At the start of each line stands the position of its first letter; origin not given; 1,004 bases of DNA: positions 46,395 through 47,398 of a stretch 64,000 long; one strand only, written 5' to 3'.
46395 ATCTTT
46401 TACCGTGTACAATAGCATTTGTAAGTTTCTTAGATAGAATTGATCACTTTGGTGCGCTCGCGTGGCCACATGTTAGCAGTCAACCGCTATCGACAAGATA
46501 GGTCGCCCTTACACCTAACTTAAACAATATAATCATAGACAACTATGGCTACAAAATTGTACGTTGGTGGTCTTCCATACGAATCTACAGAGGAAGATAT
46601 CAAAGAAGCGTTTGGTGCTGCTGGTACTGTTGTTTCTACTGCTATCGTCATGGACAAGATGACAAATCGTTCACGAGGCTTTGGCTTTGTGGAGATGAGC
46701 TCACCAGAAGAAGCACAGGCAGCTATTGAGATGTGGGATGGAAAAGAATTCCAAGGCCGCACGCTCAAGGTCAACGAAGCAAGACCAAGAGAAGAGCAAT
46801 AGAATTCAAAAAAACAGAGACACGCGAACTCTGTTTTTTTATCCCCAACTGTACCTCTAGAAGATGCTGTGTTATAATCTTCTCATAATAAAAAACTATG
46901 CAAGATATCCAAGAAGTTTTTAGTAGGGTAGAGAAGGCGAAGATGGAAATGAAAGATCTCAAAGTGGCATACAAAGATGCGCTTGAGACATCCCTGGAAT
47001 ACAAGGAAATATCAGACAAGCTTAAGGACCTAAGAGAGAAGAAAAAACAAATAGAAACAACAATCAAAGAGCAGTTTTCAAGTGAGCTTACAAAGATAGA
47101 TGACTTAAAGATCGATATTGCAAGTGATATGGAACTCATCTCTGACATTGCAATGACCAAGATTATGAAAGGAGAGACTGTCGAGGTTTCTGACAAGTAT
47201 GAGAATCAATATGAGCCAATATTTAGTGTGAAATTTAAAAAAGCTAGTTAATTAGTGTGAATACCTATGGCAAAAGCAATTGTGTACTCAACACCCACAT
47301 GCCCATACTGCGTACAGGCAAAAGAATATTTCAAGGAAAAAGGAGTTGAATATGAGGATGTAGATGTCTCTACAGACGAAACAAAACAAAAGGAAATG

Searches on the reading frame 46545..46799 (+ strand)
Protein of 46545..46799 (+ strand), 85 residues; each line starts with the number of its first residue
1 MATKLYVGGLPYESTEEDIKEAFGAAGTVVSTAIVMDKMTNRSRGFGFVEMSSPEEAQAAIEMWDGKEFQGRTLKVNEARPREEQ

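Call 10: search_protein_families(library=pfam, proteins=[window:46545-46799:+])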
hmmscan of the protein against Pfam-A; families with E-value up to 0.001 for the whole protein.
window:46545-46799:+ (85 aa): 2 families
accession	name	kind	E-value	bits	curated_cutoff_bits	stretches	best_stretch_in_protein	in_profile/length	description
PF00076.28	RRM_1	-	4.6e-22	78.1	20.7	1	5-75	1-70/70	RNA recognition motif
PF16367.11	RRM_7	-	0.00031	21.1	27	1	3-30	2-29/94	RNA recognition motif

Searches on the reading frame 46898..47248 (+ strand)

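Call 10: search_protein_families(library=pfam, proteins=[window:46898-47248:+])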
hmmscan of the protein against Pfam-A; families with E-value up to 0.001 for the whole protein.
window:46898-47248:+ (117 aa): 1 family
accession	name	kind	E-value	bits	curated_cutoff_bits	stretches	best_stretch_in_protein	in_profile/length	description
PF15796.10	KELK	-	0.00092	20.1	27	1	6-58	22-74/80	KELK-motif containing domain of MRCK Ser/Thr protein kinase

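Call 63: search_protein_families(library=ncbifam, proteins=[window:46898-47248:+], max_evalue=0.001)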
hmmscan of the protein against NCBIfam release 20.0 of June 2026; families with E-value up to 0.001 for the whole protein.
window:46898-47248:+ (117 aa): 0 families
